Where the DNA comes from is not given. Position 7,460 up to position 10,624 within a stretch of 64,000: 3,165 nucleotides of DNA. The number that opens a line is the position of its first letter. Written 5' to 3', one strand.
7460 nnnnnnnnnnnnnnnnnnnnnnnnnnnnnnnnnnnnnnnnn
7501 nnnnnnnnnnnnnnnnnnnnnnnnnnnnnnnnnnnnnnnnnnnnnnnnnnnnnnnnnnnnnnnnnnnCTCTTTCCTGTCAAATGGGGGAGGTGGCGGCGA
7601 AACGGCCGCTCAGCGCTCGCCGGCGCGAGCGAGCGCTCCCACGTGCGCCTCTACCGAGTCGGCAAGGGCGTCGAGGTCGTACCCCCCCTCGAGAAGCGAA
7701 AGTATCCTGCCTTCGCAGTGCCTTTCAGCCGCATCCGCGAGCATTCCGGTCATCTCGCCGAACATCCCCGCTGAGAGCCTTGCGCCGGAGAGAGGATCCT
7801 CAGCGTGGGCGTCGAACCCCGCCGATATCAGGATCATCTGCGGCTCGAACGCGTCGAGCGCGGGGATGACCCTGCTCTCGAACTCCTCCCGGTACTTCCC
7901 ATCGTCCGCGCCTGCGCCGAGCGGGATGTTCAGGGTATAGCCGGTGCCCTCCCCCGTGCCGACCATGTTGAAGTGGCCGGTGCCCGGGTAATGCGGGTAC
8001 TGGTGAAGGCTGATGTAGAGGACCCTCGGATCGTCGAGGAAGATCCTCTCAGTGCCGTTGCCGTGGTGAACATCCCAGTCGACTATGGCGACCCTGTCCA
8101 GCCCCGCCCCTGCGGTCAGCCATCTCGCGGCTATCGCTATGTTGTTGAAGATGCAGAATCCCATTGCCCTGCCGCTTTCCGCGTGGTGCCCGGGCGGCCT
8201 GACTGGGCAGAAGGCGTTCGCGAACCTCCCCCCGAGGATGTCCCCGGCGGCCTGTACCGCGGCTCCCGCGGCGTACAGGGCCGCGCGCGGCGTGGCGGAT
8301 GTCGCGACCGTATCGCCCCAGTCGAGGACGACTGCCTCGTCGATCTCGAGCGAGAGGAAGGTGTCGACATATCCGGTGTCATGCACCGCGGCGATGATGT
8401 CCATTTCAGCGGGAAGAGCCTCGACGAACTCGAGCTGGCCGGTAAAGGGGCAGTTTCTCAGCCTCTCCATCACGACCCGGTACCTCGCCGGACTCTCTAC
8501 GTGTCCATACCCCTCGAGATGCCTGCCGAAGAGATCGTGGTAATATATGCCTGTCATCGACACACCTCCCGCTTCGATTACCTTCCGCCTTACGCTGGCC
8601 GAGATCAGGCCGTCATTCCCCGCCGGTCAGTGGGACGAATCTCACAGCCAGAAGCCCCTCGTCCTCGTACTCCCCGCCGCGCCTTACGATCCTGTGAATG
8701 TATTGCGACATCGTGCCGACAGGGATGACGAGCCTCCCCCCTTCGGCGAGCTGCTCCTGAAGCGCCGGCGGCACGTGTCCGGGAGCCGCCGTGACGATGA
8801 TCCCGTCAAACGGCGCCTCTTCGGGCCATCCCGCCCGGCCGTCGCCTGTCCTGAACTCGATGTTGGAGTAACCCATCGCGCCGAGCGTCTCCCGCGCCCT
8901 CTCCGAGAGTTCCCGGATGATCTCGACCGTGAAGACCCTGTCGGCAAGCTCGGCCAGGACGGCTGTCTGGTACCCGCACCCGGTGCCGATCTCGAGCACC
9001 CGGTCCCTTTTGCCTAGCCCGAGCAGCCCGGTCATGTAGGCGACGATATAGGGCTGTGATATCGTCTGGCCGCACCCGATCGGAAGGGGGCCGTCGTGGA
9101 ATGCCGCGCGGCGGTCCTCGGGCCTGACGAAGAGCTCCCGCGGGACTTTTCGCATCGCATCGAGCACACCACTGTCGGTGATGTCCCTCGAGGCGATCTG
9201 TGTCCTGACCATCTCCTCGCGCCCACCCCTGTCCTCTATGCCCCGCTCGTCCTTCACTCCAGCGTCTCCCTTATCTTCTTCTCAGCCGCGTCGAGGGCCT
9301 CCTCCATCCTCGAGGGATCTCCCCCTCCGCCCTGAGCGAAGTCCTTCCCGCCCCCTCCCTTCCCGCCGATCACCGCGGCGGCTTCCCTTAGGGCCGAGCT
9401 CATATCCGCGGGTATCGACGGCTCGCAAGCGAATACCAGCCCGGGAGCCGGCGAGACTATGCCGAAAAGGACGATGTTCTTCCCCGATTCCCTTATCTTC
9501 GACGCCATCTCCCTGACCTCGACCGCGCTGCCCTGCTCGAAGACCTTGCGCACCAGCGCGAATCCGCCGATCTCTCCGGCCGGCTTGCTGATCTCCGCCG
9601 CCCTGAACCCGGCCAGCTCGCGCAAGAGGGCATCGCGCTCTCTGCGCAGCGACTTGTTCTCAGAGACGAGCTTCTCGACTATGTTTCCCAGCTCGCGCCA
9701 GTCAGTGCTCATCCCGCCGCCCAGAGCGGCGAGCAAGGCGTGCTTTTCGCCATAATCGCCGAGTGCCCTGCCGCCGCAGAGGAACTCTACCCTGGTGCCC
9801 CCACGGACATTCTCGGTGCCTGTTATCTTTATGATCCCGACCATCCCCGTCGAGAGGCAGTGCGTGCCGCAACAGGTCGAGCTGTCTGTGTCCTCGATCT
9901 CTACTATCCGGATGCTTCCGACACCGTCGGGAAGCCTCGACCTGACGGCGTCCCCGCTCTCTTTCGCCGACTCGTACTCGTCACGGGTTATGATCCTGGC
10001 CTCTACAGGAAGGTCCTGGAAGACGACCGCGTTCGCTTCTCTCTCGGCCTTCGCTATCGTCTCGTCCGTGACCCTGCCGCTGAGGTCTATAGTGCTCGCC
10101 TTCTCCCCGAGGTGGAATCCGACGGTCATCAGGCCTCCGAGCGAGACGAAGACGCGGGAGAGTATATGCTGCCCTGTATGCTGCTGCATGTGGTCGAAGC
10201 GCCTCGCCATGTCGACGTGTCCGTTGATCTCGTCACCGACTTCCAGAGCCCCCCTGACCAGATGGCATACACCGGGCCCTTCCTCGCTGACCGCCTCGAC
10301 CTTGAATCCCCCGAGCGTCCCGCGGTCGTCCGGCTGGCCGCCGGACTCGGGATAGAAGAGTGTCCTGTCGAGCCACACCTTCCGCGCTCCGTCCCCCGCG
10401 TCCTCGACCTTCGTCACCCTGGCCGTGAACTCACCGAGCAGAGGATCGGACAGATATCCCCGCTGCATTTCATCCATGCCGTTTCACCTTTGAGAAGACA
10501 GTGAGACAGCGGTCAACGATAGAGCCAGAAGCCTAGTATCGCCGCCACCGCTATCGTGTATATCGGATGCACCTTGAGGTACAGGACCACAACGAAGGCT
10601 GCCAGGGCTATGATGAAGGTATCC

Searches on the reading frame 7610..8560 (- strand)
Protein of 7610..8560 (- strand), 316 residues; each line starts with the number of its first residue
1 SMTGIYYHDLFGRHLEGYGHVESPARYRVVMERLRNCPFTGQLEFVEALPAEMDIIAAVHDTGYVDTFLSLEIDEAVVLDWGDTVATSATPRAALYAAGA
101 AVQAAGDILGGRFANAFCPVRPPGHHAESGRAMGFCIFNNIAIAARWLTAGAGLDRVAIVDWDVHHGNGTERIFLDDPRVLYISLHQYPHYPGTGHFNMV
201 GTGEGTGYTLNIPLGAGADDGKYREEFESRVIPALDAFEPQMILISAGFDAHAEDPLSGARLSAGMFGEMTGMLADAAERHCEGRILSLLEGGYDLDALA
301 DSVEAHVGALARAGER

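Call 40: search_protein_families(library=pfam, proteins=[window:7610-8560:-], max_evalue=0.0001)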
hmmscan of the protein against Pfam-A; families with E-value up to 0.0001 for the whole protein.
window:7610-8560:- (316 aa): 1 family
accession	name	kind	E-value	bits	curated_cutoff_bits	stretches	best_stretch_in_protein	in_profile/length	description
PF00850.24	Hist_deacetyl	-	3.7e-93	312.6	27.9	1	20-309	1-297/298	Histone deacetylase domain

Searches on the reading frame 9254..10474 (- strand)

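Call 40: search_protein_families(library=pfam, proteins=[window:9254-10474:-], max_evalue=0.0001)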
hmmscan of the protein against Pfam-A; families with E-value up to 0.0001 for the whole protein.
window:9254-10474:- (406 aa): 3 families
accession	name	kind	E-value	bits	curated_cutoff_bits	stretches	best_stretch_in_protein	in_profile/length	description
PF02272.25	DHHA1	-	3.1e-09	37.6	25.9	1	307-402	5-101/102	DHHA1 domain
PF07973.19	tRNA_SAD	-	6.2e-09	36.1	24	1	188-228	1-41/44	Threonyl and Alanyl tRNA synthetase second additional domain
PF01411.24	tRNA-synt_2c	-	1.5e-08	34.1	30.3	1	31-90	485-551/552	tRNA synthetases class II (A)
